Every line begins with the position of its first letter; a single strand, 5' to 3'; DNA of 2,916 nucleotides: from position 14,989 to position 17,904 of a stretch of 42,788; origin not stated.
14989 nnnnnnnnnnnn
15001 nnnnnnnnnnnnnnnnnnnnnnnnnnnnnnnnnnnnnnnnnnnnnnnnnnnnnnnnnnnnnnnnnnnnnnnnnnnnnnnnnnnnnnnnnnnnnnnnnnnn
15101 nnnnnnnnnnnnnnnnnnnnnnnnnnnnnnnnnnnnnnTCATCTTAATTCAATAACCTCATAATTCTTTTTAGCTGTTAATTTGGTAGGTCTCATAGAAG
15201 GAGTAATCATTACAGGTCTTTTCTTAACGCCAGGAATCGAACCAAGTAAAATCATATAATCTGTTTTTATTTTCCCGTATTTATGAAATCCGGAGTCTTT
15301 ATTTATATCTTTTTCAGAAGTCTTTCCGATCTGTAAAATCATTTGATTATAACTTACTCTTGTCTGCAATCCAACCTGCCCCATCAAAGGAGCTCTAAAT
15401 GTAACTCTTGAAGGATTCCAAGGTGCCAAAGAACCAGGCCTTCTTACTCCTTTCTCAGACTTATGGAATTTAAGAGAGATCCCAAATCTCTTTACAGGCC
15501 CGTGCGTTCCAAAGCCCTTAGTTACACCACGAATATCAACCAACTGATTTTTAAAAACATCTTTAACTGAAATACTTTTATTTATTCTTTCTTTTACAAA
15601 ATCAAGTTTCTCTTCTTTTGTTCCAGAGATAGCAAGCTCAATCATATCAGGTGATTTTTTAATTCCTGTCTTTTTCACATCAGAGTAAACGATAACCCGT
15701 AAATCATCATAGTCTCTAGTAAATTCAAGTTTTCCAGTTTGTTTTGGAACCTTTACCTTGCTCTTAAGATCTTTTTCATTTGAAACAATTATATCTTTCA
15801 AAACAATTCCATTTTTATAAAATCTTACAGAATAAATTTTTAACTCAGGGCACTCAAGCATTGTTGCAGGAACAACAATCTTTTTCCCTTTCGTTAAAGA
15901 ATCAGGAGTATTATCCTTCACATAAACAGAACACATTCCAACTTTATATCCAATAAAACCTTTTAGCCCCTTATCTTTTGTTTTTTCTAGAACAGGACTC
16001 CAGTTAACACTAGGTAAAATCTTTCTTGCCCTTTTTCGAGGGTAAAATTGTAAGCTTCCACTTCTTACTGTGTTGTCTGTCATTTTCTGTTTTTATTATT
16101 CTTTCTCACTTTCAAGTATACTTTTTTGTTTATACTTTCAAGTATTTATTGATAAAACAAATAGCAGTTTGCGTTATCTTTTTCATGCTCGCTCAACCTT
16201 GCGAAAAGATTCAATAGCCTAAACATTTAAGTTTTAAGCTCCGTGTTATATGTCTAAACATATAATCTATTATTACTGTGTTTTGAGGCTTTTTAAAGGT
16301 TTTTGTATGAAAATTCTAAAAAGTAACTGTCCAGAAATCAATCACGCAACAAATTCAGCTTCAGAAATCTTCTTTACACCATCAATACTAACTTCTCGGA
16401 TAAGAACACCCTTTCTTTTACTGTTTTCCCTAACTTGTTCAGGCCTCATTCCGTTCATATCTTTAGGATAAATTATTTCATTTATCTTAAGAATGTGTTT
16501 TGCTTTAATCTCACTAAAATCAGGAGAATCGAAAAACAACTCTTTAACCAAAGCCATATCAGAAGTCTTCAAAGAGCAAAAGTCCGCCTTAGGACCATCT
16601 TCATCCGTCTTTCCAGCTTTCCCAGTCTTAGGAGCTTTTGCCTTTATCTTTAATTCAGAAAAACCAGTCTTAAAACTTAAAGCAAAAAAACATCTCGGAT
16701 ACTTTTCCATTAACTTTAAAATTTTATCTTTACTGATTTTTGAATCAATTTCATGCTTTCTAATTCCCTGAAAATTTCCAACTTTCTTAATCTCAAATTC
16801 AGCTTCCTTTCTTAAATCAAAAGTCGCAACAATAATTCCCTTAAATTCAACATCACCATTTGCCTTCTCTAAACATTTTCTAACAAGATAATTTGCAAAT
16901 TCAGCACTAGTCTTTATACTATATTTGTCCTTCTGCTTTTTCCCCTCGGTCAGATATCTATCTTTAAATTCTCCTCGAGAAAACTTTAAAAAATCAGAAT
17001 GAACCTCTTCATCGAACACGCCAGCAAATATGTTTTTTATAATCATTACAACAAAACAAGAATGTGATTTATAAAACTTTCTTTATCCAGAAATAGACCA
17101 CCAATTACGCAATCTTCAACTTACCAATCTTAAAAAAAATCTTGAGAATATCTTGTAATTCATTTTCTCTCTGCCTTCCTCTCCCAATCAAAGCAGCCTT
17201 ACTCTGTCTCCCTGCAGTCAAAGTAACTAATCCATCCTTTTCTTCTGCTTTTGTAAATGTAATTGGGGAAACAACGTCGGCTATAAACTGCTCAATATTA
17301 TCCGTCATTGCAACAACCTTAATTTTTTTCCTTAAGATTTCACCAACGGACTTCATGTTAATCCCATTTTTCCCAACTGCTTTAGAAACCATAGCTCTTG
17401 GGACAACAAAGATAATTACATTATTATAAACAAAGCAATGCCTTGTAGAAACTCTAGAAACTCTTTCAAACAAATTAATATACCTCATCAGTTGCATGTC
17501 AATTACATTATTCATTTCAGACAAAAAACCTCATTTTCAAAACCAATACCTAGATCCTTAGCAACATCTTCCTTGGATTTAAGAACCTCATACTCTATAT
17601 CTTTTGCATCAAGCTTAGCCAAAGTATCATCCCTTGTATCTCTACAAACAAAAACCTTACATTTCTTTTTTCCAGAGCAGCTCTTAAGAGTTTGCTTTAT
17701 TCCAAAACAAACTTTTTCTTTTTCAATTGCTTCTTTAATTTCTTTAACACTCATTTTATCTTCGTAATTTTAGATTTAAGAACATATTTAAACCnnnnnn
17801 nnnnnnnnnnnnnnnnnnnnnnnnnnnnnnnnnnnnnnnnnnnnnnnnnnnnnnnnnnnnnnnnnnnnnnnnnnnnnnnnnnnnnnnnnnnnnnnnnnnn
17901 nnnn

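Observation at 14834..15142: Unknown 102-aa gene welded between rpl3 and rpl4 by ATGA overlaps at both ends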

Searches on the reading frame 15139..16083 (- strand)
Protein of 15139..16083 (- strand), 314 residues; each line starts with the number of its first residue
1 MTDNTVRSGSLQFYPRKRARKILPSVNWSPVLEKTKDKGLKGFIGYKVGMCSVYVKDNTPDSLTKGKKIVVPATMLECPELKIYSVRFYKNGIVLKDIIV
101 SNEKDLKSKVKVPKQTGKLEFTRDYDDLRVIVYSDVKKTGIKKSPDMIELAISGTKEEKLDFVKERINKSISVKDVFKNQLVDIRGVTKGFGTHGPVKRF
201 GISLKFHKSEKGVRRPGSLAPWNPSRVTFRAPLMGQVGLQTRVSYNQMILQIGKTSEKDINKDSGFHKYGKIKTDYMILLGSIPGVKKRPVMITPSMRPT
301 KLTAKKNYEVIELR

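Call 7: search_protein_families(library=pfam, proteins=[window:15139-16083:-], max_evalue=1)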
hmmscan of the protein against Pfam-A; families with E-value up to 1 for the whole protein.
window:15139-16083:- (314 aa): 1 family
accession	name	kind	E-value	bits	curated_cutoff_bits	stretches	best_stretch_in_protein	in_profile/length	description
PF00297.29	Ribosomal_L3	-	1.5e-54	185.9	22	2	118-302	149-350/369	Ribosomal protein L3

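Call 8: search_protein_families(library=ncbifam, proteins=[window:15139-16083:-], max_evalue=1)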
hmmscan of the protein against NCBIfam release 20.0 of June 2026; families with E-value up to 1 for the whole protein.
window:15139-16083:- (314 aa): 3 families
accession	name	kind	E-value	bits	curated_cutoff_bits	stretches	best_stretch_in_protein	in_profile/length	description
NF003261.0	PRK04231.1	equivalog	6.3e-79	265.2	341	1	4-305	5-327/342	50S ribosomal protein L3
TIGR03626.1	L3_arch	equivalog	1.5e-77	260.7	308.7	1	6-306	3-320/331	50S ribosomal protein L3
TIGR03625.1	L3_bact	equivalog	2.2e-09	37.4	142.9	1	164-253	87-179/202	50S ribosomal protein L3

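Call 15: find_homologous_proteins(query=window:15142-16083:-, max_evalue=1e-40)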
Query window:15142-16083:- (314 aa): 4011 proteins with E <= 1e-40 among 5197 candidates; the best 120 are listed.
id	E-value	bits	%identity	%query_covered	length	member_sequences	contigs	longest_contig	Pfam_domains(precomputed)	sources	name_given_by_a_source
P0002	1.7e-137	476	68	100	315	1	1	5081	PF00297.29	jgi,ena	-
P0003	2.2e-137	475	68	100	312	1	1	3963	PF00297.29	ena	-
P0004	5.4e-135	468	68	100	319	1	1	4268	PF00297.29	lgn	-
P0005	1.6e-134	466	69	100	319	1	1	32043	PF00297.29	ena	-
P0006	3.1e-134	465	69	100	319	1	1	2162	PF00297.29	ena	-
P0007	7.8e-133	460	68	100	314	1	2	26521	PF00297.29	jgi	-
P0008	1.5e-132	459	68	100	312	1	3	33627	PF00297.29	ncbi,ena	-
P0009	1.8e-132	459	67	100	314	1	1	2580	PF00297.29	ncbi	-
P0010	2.8e-132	459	68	98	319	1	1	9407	PF00297.29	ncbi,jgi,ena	-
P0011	5.5e-132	458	65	100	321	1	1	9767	PF00297.29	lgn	-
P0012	7.7e-132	457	67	100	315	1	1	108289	PF00297.29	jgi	jgi:large subunit ribosomal protein L3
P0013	7.8e-132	457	67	100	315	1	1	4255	PF00297.29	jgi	jgi:large subunit ribosomal protein L3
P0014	1.3e-131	456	65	100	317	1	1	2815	PF00297.29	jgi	-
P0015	1.5e-131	456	66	100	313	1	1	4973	PF00297.29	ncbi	-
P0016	2.0e-131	456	67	100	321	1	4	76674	PF00297.29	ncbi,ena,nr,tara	ncbi:50S ribosomal protein L3 [Candidatus Pacearchaeota archaeon]|nr:50S ribosomal protein L3 [Candi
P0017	5.1e-131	454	68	98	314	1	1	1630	PF00297.29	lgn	-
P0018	7.4e-131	454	66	98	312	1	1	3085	PF00297.29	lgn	-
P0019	8.9e-131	454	67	100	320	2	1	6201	PF00297.29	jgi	jgi:large subunit ribosomal protein L3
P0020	1.7e-130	453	66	98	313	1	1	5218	PF00297.29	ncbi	-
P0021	2.3e-130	452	67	99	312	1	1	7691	PF00297.29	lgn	-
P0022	6.2e-130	451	67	99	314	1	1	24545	PF00297.29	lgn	-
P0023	1.1e-129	450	65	100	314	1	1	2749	PF00297.29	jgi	jgi:large subunit ribosomal protein L3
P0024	1.1e-129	450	67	98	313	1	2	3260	PF00297.29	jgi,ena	jgi:large subunit ribosomal protein L3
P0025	1.2e-129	450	68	98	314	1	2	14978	PF00297.29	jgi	jgi:large subunit ribosomal protein L3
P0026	1.7e-129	449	65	100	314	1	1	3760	PF00297.29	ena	-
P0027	1.8e-129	449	66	100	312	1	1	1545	PF00297.29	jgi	-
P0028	1.9e-129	449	66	100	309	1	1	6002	PF00297.29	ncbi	-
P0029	4.2e-129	448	65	100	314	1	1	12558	PF00297.29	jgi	jgi:large subunit ribosomal protein L3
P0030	6.6e-129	448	62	99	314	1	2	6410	PF00297.29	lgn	-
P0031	7.7e-129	447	64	100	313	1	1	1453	PF00297.29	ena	-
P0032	1.2e-128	447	64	100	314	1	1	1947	PF00297.29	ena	-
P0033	1.2e-128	447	63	100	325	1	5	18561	PF00297.29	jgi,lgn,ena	-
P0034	1.4e-128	446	65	98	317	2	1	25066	PF00297.29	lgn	-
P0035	1.7e-128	446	65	100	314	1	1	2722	PF00297.29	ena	-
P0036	1.8e-128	446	64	100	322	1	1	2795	PF00297.29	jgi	jgi:large subunit ribosomal protein L3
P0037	2.6e-128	446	66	100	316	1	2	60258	PF00297.29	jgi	jgi:large subunit ribosomal protein L3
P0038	4.1e-128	445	65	98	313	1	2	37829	PF00297.29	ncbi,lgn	-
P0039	7.1e-128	444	65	100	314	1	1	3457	PF00297.29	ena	-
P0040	8.4e-128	444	64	100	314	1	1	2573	PF00297.29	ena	-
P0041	9.0e-128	444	64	100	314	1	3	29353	PF00297.29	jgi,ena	-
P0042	9.8e-128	444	65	100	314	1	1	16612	PF00297.29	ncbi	-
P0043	1.2e-127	443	66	100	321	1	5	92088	PF00297.29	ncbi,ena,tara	tara:strand:+ start:5467 stop:6432 length:966 start_codon:yes stop_codon:yes gene_type:complete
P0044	1.3e-127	443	65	98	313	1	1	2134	PF00297.29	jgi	jgi:large subunit ribosomal protein L3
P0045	1.5e-127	443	65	100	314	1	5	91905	PF00297.29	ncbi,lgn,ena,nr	ncbi:50S ribosomal protein L3 [Candidatus Pacearchaeota archaeon]|nr:50S ribosomal protein L3 [Candi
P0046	1.5e-127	443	65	100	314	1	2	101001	PF00297.29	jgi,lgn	jgi:large subunit ribosomal protein L3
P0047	1.6e-127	443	65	100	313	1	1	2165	PF00297.29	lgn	-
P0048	1.6e-127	443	64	100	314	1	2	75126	PF00297.29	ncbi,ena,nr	ncbi:50S ribosomal protein L3 [Candidatus Pacearchaeota archaeon]|nr:50S ribosomal protein L3 [Candi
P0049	2.0e-127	443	64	100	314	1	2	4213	PF00297.29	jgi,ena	-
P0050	2.2e-127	443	62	100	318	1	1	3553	PF00297.29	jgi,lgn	-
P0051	2.3e-127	442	64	100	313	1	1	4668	PF00297.29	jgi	-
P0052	2.7e-127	442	63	100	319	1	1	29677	PF00297.29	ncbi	-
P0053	2.9e-127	442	64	100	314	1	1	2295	PF00297.29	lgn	-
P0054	2.9e-127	442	65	100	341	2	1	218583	PF00297.29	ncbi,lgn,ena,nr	ncbi:MAG: 50S ribosomal protein L3 [Nanoarchaeota archaeon]|nr:50S ribosomal protein L3 [Nanoarchaeo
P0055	3.2e-127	442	64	100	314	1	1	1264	PF00297.29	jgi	jgi:large subunit ribosomal protein L3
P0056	3.4e-127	442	66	98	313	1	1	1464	PF00297.29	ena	-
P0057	3.5e-127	442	65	100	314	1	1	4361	PF00297.29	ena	-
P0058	3.5e-127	442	63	100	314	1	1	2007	PF00297.29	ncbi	-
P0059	3.6e-127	442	65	100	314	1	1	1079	PF00297.29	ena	-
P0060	3.7e-127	442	64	100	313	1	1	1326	PF00297.29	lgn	-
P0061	5.9e-127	441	65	100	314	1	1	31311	PF00297.29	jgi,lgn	jgi:large subunit ribosomal protein L3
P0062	6.2e-127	441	64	100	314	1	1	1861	PF00297.29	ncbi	-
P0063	7.1e-127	441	66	100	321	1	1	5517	PF00297.29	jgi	-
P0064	8.1e-127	441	64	100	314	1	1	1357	PF00297.29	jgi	jgi:large subunit ribosomal protein L3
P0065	1.2e-126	440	66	100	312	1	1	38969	PF00297.29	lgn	-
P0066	1.4e-126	440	65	100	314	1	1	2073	PF00297.29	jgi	jgi:large subunit ribosomal protein L3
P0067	1.7e-126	440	63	100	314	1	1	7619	PF00297.29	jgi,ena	-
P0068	1.8e-126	440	64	100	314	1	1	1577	PF00297.29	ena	-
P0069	1.9e-126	439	63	100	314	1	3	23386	PF00297.29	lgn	-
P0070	1.9e-126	439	66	100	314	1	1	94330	PF00297.29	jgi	jgi:large subunit ribosomal protein L3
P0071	1.9e-126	439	62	100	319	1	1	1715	PF00297.29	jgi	jgi:large subunit ribosomal protein L3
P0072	2.2e-126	439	63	100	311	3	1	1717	PF00297.29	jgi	jgi:large subunit ribosomal protein L3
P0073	2.3e-126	439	66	100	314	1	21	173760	PF00297.29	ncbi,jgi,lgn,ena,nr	ncbi:50S ribosomal protein L3 [archaeon]|jgi:large subunit ribosomal protein L3|nr:50S ribosomal pro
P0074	2.3e-126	439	64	100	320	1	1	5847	PF00297.29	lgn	-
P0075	2.4e-126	439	63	100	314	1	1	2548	PF00297.29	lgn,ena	-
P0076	2.5e-126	439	63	100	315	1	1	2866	PF00297.29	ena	-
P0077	2.7e-126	439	63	100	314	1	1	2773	PF00297.29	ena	-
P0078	2.7e-126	439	65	98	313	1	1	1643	PF00297.29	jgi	-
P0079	2.8e-126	439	64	100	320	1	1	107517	PF00297.29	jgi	jgi:large subunit ribosomal protein L3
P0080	3.1e-126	439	64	100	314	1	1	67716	PF00297.29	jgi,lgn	-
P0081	4.1e-126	438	64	100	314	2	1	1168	PF00297.29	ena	-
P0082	4.8e-126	438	63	100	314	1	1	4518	PF00297.29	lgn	-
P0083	5.2e-126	438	63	100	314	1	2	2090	PF00297.29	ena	-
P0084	5.6e-126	438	62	100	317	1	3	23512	PF00297.29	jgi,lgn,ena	-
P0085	5.8e-126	438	63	100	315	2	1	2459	PF00297.29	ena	-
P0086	6.1e-126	438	64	100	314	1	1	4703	PF00297.29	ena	-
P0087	6.1e-126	438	62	100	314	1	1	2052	PF00297.29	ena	-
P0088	7.0e-126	438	64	100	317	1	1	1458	PF00297.29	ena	-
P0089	8.0e-126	437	64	100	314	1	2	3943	PF00297.29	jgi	-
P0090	1.2e-125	437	67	96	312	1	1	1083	PF00297.29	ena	-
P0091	1.3e-125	437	64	100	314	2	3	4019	PF00297.29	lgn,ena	-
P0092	1.3e-125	437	64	100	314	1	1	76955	PF00297.29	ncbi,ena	-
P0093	1.6e-125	436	63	98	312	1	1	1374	PF00297.29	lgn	-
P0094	1.7e-125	436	63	100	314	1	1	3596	PF00297.29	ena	-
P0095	2.3e-125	436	64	100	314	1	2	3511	PF00297.29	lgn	-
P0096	2.4e-125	436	63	100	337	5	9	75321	PF00297.29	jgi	-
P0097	2.4e-125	436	62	100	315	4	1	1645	PF00297.29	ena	-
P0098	2.6e-125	436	64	100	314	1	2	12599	PF00297.29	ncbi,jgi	-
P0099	2.6e-125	436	63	100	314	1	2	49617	PF00297.29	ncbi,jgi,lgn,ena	-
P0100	2.8e-125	436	65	98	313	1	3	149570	PF00297.29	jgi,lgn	-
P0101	2.8e-125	436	63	100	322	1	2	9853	PF00297.29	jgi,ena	jgi:large subunit ribosomal protein L3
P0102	2.9e-125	436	61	100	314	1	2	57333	PF00297.29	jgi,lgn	jgi:large subunit ribosomal protein L3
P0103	3.9e-125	435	62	100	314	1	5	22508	PF00297.29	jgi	jgi:large subunit ribosomal protein L3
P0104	4.0e-125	435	64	100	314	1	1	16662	PF00297.29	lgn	-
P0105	4.0e-125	435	63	100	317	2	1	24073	PF00297.29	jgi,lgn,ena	-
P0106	4.1e-125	435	61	100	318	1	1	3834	PF00297.29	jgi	-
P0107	4.2e-125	435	64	100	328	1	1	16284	PF00297.29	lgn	-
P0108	4.9e-125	435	62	99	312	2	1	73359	PF00297.29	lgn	-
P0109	5.3e-125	435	61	100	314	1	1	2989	PF00297.29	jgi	jgi:large subunit ribosomal protein L3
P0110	5.3e-125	435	63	100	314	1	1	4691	PF00297.29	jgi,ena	-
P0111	5.7e-125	435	62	100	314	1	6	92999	PF00297.29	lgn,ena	-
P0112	5.8e-125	435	63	100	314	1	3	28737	PF00297.29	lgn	-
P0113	5.9e-125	435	63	100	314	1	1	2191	PF00297.29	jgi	jgi:large subunit ribosomal protein L3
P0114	6.2e-125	434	63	100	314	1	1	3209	PF00297.29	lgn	-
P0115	6.8e-125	434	66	100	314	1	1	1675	PF00297.29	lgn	-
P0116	7.3e-125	434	65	100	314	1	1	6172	PF00297.29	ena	-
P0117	7.4e-125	434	62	100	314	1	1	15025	PF00297.29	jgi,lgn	jgi:large subunit ribosomal protein L3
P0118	9.1e-125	434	62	100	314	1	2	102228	PF00297.29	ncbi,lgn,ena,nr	ncbi:50S ribosomal protein L3 [Candidatus Pacearchaeota archaeon]|nr:50S ribosomal protein L3 [Candi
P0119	1.0e-124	434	62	100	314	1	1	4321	PF00297.29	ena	-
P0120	1.1e-124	434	63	100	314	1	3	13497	PF00297.29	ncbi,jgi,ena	-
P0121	1.2e-124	434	62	99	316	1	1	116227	PF00297.29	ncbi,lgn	ncbi:MAG: 50S ribosomal protein L3 [Nanoarchaeota archaeon]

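Call 16: find_related_loci(query=window:15142-16083:-, collection=genome_contigs, flank=3000)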
Query window:15142-16083:- (314 aa) in genome_contigs; peptide patterns used: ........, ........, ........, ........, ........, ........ (x = any residue, [..] = any of these).
248 stretches matched a pattern; 192 encode a relative of the query (tblastn E <= 1e-3); the best 80 are kept; 80 distinct loci.
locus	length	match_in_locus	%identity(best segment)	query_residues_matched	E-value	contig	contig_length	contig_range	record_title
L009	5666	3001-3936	68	1-314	5e-140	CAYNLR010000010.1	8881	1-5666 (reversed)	MAG TPA_asm: Candidatus Woesearchaeota archaeon isolate binchicken_co256_176 genome assembly, contig: NODE_22196_length_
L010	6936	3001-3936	68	7-314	3e-139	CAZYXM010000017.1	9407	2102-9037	MAG TPA_asm: Candidatus Woesearchaeota archaeon isolate SRP104257_co1_64 genome assembly, contig: NODE_6075_length_9407_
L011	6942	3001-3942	66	1-314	3e-133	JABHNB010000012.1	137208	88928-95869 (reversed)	MAG: archaeon isolate SI037S2_bin81 k141_337966, whole genome shotgun sequence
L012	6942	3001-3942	64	1-314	4e-132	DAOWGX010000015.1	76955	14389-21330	MAG TPA_asm: Nanoarchaeota archaeon isolate CSMAG_2002 CSMAG_2002_k141_459579_length_76955_cov_12.9963, whole genome sho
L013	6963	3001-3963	60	1-314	1e-131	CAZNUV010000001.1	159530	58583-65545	MAG TPA_asm: Candidatus Woesearchaeota archaeon isolate SRP178699_co1_41 genome assembly, contig: NODE_26_length_159530_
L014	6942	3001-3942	62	1-314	2e-130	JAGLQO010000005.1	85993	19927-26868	MAG: Candidatus Pacearchaeota archaeon isolate RS_8_59 ROV157_8.bin.59.fa_5, whole genome shotgun sequence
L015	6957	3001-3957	63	1-314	9e-130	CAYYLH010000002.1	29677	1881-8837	MAG TPA_asm: Candidatus Woesearchaeota archaeon isolate SRP252850_co1_223 genome assembly, contig: NODE_2654_length_2967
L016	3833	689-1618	64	4-314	1e-132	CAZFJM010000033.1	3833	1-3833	MAG TPA_asm: Candidatus Woesearchaeota archaeon isolate SRP272421_co1_46 genome assembly, contig: NODE_94665_length_3833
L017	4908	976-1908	62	3-314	2e-129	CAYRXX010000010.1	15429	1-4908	MAG TPA_asm: Candidatus Woesearchaeota archaeon isolate SRP128015_co1_280 genome assembly, contig: NODE_5642_length_1542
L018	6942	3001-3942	63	1-314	7e-129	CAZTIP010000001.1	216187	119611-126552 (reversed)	MAG TPA_asm: Candidatus Woesearchaeota archaeon isolate SRP167671_co2_23 genome assembly, contig: NODE_34_length_216187_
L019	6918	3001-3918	64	7-314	2e-128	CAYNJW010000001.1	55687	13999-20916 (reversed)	MAG TPA_asm: Candidatus Woesearchaeota archaeon isolate binchicken_co67_274 genome assembly, contig: NODE_465_length_556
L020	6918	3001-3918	63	7-314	9e-129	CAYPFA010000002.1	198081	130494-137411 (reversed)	MAG TPA_asm: Candidatus Woesearchaeota archaeon isolate SRP272421_co1_238 genome assembly, contig: NODE_33_length_198081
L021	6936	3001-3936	61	2-314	2e-127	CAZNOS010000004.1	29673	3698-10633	MAG TPA_asm: Candidatus Woesearchaeota archaeon isolate SRP272421_co2_401 genome assembly, contig: NODE_3610_length_2967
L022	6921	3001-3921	63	7-314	2e-126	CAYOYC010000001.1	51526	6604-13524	MAG TPA_asm: Candidatus Woesearchaeota archaeon isolate SRP178699_co1_624 genome assembly, contig: NODE_575_length_51526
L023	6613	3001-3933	61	3-314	3e-126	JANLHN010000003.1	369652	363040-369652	MAG: Nanoarchaeota archaeon isolate P6-18 k99_20654, whole genome shotgun sequence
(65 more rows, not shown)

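Call 57: find_related_loci(query=window:15142-16083:-, collection=metagenome_contigs, flank=3000)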
Query window:15142-16083:- (314 aa) in metagenome_contigs; peptide patterns used: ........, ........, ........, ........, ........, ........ (x = any residue, [..] = any of these).
523 stretches matched a pattern; 448 encode a relative of the query (tblastn E <= 1e-3); the best 80 are kept; 80 distinct loci.
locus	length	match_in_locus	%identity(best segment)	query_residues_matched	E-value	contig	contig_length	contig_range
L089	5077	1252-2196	68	1-314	3e-145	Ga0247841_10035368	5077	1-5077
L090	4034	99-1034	68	7-314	6e-142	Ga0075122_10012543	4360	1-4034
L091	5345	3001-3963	67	1-314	4e-139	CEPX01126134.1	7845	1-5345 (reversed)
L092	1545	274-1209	66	1-314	4e-149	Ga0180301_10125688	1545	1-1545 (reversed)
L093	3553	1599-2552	62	1-314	2e-138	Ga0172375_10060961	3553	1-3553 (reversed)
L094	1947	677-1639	66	1-314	1e-143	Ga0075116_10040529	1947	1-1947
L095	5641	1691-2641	62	1-314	9e-134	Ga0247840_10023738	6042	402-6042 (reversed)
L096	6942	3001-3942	66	1-314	2e-133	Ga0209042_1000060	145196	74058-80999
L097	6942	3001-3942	66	1-314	2e-133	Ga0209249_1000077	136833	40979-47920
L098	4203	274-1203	64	4-314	9e-133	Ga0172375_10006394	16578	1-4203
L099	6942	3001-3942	63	1-314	6e-132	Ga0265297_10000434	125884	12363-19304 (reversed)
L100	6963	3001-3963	60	1-314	1e-131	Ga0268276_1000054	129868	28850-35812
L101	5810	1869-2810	61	1-314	4e-131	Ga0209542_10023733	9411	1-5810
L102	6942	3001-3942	61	1-314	1e-130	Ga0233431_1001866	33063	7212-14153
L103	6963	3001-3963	63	1-314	1e-130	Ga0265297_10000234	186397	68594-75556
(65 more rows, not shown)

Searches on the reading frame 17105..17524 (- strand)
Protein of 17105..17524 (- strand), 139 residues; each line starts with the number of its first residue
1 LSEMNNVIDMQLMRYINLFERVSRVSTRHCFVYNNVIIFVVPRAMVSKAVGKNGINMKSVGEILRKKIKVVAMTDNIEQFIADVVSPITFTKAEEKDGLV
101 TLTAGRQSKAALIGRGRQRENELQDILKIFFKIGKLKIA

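Call 7: search_protein_families(library=pfam, proteins=[window:17105-17524:-], max_evalue=1)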
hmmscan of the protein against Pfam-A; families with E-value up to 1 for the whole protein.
window:17105-17524:- (139 aa): 4 families
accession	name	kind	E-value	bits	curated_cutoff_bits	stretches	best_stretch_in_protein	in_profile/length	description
PF13184.12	KH_5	-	1.5e-06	28.6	27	1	36-89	4-63/69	NusA-like KH domain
PF07650.23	KH_2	-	0.00052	20.2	22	1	17-72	5-62/78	KH domain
PF23095.1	KH_NusA_C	-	0.038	14.5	34.2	1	47-58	11-22/59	Transcription termination/antitermination protein NusA, KH domain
PF09830.14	ATP_transf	-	0.16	12.8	23.5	1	12-69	22-75/95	ATP adenylyltransferase C-terminal domain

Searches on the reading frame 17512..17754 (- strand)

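Call 7: search_protein_families(library=pfam, proteins=[window:17512-17754:-], max_evalue=1)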
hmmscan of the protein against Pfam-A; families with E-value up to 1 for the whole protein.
window:17512-17754:- (80 aa): 2 families
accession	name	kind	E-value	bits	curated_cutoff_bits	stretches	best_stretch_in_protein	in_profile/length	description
PF01248.31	Ribosomal_L7Ae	-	0.0043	17.1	22.1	1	4-56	5-58/95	Ribosomal protein L7Ae/L30e/S12e/Gadd45 family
PF14931.11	IFT20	-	0.036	14.7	27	1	2-63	48-110/119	Intraflagellar transport complex B, subunit 20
